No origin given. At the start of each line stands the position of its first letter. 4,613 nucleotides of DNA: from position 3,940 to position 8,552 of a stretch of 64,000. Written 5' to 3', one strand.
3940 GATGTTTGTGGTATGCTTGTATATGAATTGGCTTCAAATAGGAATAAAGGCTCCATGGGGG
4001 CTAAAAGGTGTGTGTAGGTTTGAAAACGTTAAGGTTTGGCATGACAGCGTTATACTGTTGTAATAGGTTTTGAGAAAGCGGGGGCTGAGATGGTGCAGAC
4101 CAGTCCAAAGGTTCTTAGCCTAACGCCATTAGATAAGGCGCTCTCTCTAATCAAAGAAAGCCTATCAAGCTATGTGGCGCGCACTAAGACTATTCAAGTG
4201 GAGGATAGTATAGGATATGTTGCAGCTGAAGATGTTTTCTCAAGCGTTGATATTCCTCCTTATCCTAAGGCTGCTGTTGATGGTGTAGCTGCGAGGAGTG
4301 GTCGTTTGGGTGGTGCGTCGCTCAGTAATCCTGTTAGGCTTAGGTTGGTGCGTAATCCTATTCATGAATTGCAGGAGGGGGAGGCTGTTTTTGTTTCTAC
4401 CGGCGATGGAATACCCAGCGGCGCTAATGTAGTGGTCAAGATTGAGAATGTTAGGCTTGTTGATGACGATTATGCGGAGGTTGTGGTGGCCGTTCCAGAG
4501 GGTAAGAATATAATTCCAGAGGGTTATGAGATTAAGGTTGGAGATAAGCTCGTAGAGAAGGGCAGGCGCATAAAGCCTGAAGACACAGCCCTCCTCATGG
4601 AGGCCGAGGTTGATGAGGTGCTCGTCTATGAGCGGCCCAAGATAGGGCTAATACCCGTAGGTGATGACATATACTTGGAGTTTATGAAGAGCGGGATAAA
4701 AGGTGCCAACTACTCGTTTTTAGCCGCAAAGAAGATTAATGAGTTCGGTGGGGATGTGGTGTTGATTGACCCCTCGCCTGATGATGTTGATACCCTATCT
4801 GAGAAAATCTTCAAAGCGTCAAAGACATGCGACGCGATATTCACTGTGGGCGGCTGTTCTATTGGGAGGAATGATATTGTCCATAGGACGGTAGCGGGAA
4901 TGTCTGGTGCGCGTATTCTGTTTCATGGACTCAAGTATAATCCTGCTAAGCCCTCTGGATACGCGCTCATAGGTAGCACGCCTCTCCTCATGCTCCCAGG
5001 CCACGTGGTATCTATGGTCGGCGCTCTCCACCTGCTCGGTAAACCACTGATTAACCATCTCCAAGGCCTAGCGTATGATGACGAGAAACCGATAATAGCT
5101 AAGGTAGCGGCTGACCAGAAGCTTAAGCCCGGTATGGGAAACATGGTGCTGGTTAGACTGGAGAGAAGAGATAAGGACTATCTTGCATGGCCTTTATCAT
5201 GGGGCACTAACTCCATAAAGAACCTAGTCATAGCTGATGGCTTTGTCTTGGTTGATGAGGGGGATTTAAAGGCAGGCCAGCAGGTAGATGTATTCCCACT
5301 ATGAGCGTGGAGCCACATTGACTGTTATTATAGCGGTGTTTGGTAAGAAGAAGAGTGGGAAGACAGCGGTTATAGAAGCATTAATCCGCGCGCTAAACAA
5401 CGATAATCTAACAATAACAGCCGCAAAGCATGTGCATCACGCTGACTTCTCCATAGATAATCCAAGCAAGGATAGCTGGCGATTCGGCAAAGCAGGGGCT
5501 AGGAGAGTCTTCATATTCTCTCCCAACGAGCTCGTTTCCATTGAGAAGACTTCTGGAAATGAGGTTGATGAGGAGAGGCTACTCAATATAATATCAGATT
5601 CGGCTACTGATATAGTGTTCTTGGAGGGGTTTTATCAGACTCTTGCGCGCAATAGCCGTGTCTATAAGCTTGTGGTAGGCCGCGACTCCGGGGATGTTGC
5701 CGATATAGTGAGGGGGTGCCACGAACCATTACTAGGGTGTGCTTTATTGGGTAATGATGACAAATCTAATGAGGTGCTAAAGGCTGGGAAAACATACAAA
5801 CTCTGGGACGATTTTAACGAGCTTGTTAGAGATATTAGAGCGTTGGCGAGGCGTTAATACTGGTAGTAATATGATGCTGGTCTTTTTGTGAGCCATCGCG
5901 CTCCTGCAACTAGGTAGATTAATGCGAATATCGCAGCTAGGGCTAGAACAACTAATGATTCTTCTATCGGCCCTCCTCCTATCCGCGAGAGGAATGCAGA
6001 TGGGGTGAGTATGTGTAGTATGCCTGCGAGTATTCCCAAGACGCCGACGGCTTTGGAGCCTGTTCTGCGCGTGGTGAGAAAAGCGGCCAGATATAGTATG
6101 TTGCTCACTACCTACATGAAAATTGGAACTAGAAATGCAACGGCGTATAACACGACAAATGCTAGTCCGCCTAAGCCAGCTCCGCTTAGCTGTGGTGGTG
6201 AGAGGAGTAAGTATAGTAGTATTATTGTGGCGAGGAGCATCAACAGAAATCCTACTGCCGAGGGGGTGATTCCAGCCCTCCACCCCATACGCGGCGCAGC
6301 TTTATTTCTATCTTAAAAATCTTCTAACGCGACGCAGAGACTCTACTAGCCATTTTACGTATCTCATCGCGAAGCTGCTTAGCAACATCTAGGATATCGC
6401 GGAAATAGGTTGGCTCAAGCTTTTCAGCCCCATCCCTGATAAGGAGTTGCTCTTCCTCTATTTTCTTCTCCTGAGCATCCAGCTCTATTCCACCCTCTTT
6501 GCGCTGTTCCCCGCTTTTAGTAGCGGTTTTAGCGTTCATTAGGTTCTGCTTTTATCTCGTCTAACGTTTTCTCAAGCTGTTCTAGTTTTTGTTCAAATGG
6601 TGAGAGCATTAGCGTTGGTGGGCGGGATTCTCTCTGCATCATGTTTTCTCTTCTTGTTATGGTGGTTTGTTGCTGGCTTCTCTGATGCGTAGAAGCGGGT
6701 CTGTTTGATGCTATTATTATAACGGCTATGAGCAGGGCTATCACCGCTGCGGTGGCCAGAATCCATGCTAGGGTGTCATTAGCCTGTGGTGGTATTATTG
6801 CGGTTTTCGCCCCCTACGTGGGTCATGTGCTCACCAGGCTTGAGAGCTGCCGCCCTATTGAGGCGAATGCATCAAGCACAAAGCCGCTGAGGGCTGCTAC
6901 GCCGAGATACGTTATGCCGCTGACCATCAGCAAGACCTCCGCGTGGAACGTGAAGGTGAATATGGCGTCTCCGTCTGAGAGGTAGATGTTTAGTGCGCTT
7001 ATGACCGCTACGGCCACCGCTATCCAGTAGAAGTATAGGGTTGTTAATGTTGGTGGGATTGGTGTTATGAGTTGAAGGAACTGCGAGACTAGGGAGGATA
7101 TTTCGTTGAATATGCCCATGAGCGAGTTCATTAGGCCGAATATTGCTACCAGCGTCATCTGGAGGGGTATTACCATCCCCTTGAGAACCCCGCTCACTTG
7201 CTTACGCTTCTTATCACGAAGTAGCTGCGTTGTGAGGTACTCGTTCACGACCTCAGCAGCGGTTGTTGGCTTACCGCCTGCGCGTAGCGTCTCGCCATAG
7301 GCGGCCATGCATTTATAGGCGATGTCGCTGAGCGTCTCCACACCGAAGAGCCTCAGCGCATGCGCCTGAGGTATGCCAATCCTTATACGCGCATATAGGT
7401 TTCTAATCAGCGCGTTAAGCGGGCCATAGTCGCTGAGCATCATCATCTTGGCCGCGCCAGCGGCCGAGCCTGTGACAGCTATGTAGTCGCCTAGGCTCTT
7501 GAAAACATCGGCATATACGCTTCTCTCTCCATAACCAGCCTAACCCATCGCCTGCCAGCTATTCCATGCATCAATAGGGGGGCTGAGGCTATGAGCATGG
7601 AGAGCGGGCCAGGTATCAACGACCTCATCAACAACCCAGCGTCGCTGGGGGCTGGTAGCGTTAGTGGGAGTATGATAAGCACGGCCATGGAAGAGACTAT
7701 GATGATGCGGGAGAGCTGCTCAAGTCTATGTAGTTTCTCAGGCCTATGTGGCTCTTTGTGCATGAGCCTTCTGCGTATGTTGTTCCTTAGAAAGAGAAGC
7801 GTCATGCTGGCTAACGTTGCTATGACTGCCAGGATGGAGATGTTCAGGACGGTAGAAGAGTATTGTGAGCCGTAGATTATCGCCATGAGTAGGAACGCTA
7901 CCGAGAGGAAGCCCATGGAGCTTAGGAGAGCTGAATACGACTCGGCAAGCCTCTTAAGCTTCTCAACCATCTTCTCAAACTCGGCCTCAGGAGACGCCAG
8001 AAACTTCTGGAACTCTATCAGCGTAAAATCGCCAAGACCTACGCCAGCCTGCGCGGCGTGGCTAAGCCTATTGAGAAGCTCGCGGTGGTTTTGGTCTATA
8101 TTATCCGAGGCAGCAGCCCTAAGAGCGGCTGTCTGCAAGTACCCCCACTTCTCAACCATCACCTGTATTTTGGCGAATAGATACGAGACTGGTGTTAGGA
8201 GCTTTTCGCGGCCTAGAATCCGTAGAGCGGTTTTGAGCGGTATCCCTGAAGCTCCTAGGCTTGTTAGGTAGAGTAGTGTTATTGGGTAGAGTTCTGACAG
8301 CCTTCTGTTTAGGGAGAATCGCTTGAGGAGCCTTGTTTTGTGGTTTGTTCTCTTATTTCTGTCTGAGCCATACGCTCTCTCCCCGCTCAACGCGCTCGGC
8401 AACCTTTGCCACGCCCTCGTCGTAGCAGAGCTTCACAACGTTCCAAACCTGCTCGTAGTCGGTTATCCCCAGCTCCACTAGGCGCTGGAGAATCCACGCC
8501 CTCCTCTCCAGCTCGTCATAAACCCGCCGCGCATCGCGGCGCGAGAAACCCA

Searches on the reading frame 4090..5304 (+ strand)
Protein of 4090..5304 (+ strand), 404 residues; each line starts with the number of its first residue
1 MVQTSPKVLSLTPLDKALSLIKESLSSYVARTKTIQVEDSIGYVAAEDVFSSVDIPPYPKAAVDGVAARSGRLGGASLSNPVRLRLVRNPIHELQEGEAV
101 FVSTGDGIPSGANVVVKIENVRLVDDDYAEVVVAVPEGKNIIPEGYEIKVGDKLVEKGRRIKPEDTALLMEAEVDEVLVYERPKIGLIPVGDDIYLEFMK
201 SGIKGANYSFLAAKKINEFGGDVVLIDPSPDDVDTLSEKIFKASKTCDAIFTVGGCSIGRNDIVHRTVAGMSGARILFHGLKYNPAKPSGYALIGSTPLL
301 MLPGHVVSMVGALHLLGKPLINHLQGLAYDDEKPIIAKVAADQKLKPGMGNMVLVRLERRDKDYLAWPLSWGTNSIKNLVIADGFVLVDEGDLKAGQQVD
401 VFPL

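Call 28: find_encoding_contigs(protein=window:4090-5304:+, flank=10000, max_places=10)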
Protein window:4090-5304:+ (404 aa): no gene with exactly this product is on record in the collection.

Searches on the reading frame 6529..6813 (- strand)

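Call 47: search_protein_families(library=pfam, proteins=[window:6529-6813:-], max_evalue=0.01)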
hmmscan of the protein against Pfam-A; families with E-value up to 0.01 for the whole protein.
window:6529-6813:- (94 aa): 1 family
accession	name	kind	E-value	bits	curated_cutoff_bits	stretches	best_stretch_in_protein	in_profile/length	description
PF15686.10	LYRIC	-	0.002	18.1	30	1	16-93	44-120/426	Lysine-rich CEACAM1 co-isolated protein family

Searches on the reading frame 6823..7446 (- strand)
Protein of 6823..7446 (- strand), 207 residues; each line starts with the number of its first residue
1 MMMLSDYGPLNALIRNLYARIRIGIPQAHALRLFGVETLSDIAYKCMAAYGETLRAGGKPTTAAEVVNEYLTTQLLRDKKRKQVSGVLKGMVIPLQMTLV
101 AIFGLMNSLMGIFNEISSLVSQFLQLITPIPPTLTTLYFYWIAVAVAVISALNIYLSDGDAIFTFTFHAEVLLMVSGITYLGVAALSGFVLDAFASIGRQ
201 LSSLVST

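Call 47: search_protein_families(library=pfam, proteins=[window:6823-7446:-], max_evalue=0.01)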
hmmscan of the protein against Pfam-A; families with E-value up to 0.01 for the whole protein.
window:6823-7446:- (207 aa): 1 family
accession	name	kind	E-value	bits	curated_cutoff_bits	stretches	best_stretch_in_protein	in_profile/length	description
PF00482.28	T2SSF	-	0.0099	16.3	25.2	0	6-85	27-102/125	Type II secretion system (T2SS), protein F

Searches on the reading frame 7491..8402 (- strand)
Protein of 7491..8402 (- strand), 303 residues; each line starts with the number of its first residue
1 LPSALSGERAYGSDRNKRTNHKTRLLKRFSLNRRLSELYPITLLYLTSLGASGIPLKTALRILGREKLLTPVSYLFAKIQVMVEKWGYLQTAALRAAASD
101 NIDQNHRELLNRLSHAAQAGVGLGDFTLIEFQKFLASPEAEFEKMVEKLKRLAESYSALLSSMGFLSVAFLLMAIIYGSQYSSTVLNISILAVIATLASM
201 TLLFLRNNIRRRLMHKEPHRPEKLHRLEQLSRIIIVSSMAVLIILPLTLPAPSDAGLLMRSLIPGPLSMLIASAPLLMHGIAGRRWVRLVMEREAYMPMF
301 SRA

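Call 47: search_protein_families(library=pfam, proteins=[window:7491-8402:-], max_evalue=0.01)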
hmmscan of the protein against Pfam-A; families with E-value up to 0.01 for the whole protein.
window:7491-8402:- (303 aa): 2 families
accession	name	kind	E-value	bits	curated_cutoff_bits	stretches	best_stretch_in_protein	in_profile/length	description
PF00482.28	T2SSF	-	8.8e-05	22.9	25.2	1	44-165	3-119/125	Type II secretion system (T2SS), protein F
PF03151.22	TPT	-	0.0038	17.1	30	1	162-249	115-197/291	Triose-phosphate Transporter family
